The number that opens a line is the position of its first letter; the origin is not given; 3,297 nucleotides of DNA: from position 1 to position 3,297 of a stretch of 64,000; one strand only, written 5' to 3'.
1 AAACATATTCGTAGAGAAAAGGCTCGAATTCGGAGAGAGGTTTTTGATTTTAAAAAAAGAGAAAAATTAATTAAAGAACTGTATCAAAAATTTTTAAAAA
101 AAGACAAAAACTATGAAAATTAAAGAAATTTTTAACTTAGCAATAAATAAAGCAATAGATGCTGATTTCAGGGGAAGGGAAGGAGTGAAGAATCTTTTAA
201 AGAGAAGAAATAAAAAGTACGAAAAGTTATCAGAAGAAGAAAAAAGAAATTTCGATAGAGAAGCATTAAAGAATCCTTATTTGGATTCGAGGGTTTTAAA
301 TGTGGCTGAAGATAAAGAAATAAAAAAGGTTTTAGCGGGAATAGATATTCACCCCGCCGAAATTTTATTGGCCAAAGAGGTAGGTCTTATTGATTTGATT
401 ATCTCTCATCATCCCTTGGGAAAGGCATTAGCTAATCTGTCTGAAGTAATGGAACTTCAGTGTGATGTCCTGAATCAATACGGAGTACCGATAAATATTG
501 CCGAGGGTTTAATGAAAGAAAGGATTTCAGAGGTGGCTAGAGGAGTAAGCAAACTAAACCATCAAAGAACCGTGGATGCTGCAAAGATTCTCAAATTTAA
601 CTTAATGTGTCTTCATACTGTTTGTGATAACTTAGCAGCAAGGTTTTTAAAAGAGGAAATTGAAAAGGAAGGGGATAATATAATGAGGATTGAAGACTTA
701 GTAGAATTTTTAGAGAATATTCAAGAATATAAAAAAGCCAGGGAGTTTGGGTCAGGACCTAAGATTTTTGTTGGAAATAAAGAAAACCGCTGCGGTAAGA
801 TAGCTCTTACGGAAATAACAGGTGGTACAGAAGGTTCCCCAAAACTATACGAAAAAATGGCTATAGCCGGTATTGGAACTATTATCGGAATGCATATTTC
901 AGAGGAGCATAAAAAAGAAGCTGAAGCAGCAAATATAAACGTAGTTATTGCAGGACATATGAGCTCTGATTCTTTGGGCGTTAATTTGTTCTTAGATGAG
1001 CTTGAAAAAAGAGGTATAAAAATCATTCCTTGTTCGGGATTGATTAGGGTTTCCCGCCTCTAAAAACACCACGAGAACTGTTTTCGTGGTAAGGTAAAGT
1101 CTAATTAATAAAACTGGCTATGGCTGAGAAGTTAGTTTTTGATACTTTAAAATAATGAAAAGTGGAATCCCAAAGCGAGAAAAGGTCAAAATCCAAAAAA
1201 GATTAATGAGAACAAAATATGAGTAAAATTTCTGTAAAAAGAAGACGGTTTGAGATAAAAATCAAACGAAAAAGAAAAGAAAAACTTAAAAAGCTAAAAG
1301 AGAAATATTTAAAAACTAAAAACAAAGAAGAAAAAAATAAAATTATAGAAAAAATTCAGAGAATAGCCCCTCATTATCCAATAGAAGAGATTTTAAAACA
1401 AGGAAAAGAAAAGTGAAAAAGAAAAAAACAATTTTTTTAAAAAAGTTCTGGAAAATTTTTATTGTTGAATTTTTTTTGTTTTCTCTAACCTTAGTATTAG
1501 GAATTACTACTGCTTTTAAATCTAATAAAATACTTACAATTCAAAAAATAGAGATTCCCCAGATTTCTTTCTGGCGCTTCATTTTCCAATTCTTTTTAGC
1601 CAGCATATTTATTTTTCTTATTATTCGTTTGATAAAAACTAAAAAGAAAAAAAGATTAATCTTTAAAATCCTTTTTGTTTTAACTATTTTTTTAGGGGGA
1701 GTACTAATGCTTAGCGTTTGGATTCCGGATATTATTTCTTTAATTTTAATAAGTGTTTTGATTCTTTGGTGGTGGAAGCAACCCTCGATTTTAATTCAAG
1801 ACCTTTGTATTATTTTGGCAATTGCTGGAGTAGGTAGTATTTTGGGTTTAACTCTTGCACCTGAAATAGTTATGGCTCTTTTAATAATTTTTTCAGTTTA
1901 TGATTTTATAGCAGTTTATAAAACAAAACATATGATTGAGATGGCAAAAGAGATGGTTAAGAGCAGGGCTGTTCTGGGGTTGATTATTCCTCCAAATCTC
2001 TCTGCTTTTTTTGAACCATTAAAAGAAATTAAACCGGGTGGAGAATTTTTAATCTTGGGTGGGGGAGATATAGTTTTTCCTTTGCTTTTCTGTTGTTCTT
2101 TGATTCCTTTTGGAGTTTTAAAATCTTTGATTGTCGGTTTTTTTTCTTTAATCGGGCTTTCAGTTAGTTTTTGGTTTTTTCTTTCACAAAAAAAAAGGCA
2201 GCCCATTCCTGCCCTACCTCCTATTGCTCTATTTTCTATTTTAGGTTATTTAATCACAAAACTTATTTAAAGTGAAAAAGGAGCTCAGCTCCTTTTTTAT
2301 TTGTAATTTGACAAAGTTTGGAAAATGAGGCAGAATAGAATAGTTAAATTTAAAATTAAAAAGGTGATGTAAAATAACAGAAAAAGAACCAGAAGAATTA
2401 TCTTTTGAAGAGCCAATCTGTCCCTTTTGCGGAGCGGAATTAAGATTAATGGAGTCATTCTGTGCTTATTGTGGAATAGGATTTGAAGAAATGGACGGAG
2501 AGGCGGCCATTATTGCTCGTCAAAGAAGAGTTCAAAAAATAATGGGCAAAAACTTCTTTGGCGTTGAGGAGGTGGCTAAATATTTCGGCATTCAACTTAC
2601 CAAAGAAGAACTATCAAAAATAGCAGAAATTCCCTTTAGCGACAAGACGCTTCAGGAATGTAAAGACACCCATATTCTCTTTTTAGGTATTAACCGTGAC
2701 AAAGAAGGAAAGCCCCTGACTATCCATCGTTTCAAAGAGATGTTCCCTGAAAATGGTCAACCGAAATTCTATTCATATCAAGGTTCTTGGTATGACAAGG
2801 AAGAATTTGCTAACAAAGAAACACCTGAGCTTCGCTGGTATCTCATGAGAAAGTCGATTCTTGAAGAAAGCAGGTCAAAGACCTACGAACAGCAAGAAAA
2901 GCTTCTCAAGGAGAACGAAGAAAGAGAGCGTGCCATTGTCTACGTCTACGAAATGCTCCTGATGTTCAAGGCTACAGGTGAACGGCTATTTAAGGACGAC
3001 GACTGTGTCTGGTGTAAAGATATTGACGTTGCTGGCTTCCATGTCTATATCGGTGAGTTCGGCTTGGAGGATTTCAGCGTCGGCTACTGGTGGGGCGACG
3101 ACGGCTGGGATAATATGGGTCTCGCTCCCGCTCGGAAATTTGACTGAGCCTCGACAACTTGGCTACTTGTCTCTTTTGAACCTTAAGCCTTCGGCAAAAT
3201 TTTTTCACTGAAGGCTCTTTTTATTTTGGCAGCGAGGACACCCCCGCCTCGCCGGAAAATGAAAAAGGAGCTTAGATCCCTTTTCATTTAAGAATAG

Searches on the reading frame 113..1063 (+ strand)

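Call 3: search_protein_families(library=pfam, proteins=[window:113-1063:+], max_evalue=0.01)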
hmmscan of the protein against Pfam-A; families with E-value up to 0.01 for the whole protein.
window:113-1063:+ (316 aa): 1 family
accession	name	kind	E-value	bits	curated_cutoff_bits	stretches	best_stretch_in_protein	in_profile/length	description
PF01784.24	DUF34_NIF3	-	1e-08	35.6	23.4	2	187-299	129-237/256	Duf34/NIF3 (NGG1p interacting factor 3)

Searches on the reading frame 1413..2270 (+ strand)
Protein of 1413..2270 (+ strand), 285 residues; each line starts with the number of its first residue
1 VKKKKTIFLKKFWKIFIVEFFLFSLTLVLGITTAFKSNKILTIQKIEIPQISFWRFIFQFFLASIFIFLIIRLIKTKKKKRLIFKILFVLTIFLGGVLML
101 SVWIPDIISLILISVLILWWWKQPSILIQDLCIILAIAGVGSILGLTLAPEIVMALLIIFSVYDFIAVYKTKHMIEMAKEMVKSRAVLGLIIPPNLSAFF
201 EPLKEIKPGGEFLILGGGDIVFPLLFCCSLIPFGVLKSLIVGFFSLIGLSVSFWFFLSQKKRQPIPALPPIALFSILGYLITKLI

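Call 3: search_protein_families(library=pfam, proteins=[window:1413-2270:+], max_evalue=0.01)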
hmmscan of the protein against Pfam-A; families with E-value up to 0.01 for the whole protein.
window:1413-2270:+ (285 aa): 1 family
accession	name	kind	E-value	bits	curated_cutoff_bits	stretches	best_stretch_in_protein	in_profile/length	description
PF06550.16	SPP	-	2.8e-21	76.7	23.9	1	20-284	3-279/283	Signal-peptide peptidase, presenilin aspartyl protease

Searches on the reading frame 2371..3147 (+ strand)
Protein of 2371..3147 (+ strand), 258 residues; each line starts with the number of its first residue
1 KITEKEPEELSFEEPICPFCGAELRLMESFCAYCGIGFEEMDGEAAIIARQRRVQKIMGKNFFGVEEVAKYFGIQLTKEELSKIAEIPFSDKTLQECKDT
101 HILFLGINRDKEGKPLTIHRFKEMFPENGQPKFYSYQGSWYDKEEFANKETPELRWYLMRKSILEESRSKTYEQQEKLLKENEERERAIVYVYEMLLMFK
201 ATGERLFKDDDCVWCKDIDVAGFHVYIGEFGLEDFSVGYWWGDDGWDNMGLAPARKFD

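Call 3: search_protein_families(library=pfam, proteins=[window:2449-3147:+], max_evalue=0.01)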
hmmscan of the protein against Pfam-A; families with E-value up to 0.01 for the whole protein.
window:2449-3147:+ (232 aa): 0 families

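Call 4: search_protein_families(library=ncbifam, proteins=[window:2449-3147:+], max_evalue=0.01)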
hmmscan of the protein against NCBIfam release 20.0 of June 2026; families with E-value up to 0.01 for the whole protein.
window:2449-3147:+ (232 aa): 0 families

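Call 77: search_protein_families(library=pfam, proteins=[window:2371-3147:+], max_evalue=10)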
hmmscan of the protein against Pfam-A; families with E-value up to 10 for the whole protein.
window:2371-3147:+ (258 aa): 6 families
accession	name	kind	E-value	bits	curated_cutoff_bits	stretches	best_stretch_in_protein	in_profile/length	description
PF13240.11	Zn_Ribbon_1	-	0.00056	20.1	25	1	17-35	2-20/23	zinc-ribbon domain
PF12773.13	DZR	-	0.015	15.9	27.3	1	16-35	26-45/45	Double zinc ribbon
PF18912.6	DZR_2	-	0.027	14.8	27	1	13-40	20-48/56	Double zinc ribbon domain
PF03233.18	Cauli_AT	-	0.033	14.6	24.8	1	46-90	42-86/163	Aphid transmission protein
PF24460.1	DUF7575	-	0.035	13.9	28.5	1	14-35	3-24/28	Domain of unknown function (DUF7575)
PF13248.11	Zn_ribbon_3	-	0.067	13.1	27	1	16-36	4-24/26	zinc-ribbon domain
